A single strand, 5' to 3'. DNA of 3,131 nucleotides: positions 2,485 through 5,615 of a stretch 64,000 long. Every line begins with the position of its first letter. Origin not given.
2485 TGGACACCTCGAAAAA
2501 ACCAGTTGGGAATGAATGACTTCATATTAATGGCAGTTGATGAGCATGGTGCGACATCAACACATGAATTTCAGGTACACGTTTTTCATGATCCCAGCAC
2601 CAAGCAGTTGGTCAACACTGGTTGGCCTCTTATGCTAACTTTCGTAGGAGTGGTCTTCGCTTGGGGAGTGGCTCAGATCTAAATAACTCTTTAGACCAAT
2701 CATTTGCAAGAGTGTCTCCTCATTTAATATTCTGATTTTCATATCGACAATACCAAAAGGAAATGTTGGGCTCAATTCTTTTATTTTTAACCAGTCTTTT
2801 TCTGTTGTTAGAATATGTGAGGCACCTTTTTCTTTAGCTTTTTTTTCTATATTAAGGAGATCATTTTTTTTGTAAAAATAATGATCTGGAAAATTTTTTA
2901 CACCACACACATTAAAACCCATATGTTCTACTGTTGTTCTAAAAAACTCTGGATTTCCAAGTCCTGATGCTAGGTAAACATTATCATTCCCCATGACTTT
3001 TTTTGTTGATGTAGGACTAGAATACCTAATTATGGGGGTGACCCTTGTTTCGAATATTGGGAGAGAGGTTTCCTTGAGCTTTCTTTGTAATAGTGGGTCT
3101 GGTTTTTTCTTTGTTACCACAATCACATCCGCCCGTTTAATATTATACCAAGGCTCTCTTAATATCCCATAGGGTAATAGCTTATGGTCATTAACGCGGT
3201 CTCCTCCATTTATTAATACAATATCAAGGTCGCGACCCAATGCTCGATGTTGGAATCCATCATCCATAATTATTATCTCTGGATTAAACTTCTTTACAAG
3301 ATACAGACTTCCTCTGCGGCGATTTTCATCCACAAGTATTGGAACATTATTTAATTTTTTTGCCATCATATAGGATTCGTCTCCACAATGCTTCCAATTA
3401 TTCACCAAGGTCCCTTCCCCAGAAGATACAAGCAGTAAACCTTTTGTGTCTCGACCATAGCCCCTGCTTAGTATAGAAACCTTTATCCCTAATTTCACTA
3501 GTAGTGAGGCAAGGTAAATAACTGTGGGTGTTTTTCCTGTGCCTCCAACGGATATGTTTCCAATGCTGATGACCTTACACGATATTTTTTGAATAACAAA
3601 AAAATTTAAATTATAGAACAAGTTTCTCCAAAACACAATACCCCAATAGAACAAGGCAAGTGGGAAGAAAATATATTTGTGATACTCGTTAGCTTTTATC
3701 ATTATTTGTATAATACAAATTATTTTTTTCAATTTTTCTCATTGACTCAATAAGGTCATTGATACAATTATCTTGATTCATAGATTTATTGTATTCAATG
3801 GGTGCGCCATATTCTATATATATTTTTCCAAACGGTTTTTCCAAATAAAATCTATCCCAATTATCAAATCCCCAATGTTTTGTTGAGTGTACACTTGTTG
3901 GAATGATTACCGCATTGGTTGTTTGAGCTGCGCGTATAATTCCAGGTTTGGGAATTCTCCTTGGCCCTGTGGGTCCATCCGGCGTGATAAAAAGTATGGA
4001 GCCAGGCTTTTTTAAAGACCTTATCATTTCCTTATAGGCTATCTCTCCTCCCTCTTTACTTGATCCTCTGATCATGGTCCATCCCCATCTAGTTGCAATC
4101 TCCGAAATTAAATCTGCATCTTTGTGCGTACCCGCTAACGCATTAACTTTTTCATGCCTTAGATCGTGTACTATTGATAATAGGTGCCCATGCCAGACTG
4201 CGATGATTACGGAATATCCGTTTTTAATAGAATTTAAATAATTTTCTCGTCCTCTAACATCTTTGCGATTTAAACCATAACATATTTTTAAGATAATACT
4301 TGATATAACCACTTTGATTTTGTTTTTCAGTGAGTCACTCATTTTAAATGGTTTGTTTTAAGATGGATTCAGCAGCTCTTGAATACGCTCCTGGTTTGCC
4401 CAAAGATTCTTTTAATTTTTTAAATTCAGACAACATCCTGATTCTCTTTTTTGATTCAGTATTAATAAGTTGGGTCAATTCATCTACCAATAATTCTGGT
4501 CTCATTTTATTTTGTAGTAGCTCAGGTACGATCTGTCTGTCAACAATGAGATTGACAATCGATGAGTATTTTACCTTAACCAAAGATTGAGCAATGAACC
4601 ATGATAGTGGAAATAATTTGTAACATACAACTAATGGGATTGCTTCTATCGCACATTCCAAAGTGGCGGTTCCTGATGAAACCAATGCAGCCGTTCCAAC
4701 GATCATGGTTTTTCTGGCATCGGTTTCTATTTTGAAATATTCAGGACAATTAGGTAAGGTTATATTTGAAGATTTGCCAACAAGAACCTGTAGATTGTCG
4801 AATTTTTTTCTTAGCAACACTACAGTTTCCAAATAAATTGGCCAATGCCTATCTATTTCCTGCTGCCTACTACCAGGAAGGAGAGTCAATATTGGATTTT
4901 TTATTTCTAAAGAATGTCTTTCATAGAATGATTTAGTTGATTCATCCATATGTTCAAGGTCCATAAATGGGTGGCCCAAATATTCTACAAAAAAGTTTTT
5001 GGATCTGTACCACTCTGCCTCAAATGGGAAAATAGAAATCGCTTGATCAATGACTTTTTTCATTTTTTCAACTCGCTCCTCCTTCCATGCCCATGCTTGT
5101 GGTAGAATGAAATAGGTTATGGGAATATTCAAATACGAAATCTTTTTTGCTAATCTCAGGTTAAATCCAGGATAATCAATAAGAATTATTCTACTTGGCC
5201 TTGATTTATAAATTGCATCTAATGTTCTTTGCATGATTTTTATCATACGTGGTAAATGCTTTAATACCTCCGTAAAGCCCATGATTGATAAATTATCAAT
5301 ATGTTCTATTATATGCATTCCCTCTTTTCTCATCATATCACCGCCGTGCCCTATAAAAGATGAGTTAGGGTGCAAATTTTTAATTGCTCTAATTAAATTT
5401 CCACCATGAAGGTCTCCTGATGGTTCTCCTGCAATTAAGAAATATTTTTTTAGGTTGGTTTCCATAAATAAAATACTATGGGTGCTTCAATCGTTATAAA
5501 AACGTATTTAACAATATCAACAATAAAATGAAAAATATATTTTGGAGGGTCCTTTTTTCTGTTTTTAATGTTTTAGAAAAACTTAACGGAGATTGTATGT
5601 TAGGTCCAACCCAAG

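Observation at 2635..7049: Lipid A core operon carries a GnnA-like oxidoreductase and an LmtA-like (ICMT-fold) membrane methyltransferase, predicting Leptospira-style modified lipid A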

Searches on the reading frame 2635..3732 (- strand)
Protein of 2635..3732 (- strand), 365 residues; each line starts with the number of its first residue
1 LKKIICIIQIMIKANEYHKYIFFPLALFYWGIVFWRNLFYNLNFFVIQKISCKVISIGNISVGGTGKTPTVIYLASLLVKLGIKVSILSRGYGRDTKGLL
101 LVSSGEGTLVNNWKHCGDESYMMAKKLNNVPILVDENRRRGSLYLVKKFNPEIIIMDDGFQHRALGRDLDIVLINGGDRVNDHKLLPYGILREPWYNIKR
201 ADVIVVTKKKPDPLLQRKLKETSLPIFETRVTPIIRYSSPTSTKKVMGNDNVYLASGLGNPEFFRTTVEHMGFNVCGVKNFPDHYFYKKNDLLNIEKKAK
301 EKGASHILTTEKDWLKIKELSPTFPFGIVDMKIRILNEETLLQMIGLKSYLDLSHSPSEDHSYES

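Call 3: search_protein_families(library=pfam, proteins=[window:2635-3732:-], max_evalue=0.01)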
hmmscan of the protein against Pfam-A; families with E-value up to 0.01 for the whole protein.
window:2635-3732:- (365 aa): 1 family
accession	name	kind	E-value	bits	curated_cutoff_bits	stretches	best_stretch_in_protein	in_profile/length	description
PF02606.20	LpxK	-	3.4e-84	283.2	27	1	21-343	4-321/328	Tetraacyldisaccharide-1-P 4'-kinase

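Call 4: search_protein_families(library=ncbifam, proteins=[window:2635-3732:-], max_evalue=0.01)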
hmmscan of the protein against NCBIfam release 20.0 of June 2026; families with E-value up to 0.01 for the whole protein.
window:2635-3732:- (365 aa): 2 families
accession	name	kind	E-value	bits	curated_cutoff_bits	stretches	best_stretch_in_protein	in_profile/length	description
TIGR00682.1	lpxK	equivalog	9.7e-70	235.2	91.95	1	26-344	2-317/324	tetraacyldisaccharide 4'-kinase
NF001892.0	PRK00652.1-5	equivalog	3.7e-46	157.6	327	1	19-338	24-293/308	tetraacyldisaccharide 4'-kinase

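Call 69: find_encoding_contigs(protein=window:2635-3732:-, flank=10000, max_places=3)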
Protein window:2635-3732:- (365 aa): no gene with exactly this product is on record in the collection.

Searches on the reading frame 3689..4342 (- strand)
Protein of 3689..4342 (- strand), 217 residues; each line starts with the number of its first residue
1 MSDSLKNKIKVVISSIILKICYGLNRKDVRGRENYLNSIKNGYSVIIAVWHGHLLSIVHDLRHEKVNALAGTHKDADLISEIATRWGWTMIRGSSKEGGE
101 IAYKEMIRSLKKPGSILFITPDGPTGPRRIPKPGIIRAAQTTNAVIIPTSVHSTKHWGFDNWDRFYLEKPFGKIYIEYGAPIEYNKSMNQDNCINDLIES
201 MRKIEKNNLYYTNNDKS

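Call 3: search_protein_families(library=pfam, proteins=[window:3689-4342:-], max_evalue=0.01)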
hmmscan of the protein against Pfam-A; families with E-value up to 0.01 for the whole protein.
window:3689-4342:- (217 aa): 1 family
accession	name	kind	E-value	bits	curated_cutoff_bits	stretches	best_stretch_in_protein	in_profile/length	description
PF04028.18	DUF374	-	3e-20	72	26.8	1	62-128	4-69/69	Domain of unknown function (DUF374)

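Call 4: search_protein_families(library=ncbifam, proteins=[window:3689-4342:-], max_evalue=0.01)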
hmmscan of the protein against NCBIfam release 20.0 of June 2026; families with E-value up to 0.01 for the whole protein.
window:3689-4342:- (217 aa): 0 families

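Call 70: find_encoding_contigs(protein=window:3689-4342:-, flank=10000, max_places=3)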
Protein window:3689-4342:- (217 aa): 13 contigs read that carry it; 3 places shown.
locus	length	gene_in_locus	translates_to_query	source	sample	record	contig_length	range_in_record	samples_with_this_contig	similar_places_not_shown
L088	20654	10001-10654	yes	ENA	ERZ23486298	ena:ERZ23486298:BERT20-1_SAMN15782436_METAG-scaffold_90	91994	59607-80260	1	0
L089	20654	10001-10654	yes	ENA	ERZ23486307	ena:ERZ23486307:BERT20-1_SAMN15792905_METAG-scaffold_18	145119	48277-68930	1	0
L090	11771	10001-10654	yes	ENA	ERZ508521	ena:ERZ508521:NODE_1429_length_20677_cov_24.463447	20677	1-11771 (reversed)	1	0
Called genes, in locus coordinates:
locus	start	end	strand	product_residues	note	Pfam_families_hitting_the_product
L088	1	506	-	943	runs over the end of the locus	PF00005:ABC_tran (faint), PF02463:SMC_N (faint), PF03193:RsgA_GTPase (faint), PF13175:AAA_15 (faint), PF13191:AAA_16 (faint), PF13555:AAA_29 (faint), PF17760:UvrA_inter, PF17755:UvrA_DNA-bind, +1 more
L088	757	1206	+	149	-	PF02622:DUF179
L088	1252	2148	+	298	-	PF00892:EamA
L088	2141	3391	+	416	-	PF07690:MFS_1, PF13347:MFS_2, PF07690:MFS_1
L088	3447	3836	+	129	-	PF07719:TPR_2 (faint)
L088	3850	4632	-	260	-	PF00106:adh_short, PF13561:adh_short_C2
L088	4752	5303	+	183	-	PF07977:FabA, PF22818:ApeI-like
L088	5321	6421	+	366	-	PF01926:MMR_HSR1, PF02421:FeoB_N, PF06071:YchF-GTPase_C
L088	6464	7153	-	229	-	-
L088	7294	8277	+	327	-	PF01408:GFO_IDH_MocA, PF22725:GFO_IDH_MocA_C3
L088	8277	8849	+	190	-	PF04140:ICMT (weak), PF04191:PEMT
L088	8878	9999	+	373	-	PF02684:LpxB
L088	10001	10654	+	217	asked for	PF04028:DUF374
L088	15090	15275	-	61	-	-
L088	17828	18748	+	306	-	-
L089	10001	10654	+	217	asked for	PF04028:DUF374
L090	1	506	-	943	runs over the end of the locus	PF00005:ABC_tran (faint), PF02463:SMC_N (faint), PF03193:RsgA_GTPase (faint), PF13175:AAA_15 (faint), PF13191:AAA_16 (faint), PF13555:AAA_29 (faint), PF17760:UvrA_inter, PF17755:UvrA_DNA-bind, +1 more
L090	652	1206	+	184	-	PF02622:DUF179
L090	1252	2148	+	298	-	PF00892:EamA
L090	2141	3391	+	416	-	PF07690:MFS_1, PF13347:MFS_2, PF07690:MFS_1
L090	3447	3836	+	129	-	PF07719:TPR_2 (faint)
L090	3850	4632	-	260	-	PF00106:adh_short, PF13561:adh_short_C2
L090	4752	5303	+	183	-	PF07977:FabA, PF22818:ApeI-like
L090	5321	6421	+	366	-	PF01926:MMR_HSR1, PF02421:FeoB_N, PF06071:YchF-GTPase_C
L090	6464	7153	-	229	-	-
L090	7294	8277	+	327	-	PF01408:GFO_IDH_MocA, PF22725:GFO_IDH_MocA_C3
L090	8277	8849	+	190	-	PF04140:ICMT (weak), PF04191:PEMT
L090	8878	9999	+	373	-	PF02684:LpxB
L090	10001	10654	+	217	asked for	PF04028:DUF374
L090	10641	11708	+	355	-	PF02606:LpxK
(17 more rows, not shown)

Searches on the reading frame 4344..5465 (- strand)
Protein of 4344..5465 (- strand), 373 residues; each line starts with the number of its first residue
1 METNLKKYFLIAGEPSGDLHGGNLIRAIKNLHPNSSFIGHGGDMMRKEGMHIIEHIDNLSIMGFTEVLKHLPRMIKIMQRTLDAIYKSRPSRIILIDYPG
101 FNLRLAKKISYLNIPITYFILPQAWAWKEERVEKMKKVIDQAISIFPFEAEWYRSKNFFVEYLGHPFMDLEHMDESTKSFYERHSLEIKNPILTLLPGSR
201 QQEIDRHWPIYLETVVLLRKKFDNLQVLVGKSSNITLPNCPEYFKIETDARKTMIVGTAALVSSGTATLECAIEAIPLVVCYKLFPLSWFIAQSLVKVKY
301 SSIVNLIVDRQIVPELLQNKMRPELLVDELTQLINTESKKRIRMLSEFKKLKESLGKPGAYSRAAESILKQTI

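Call 3: search_protein_families(library=pfam, proteins=[window:4344-5465:-], max_evalue=0.01)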
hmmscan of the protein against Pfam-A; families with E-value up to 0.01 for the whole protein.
window:4344-5465:- (373 aa): 1 family
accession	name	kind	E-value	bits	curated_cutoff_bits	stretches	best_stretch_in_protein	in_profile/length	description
PF02684.21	LpxB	-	5.9e-95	318.7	22.6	1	9-353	2-357/374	Lipid-A-disaccharide synthetase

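Call 4: search_protein_families(library=ncbifam, proteins=[window:4344-5465:-], max_evalue=0.01)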
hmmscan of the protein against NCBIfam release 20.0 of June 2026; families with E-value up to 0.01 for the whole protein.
window:4344-5465:- (373 aa): 3 families
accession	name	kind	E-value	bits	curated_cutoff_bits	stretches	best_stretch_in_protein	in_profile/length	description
TIGR00215.1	lpxB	equivalog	1.9e-84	283.7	190.25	1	9-369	10-380/382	lipid-A-disaccharide synthase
NF002173.0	PRK01021.1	equivalog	1.8e-49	168.8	1033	1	6-339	227-575/610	lipid-A-disaccharide synthase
TIGR03492.1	TIGR03492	hypoth_equivalog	1.3e-08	33.9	219.2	1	150-243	172-257/396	lipid-A-disaccharide synthase-related protein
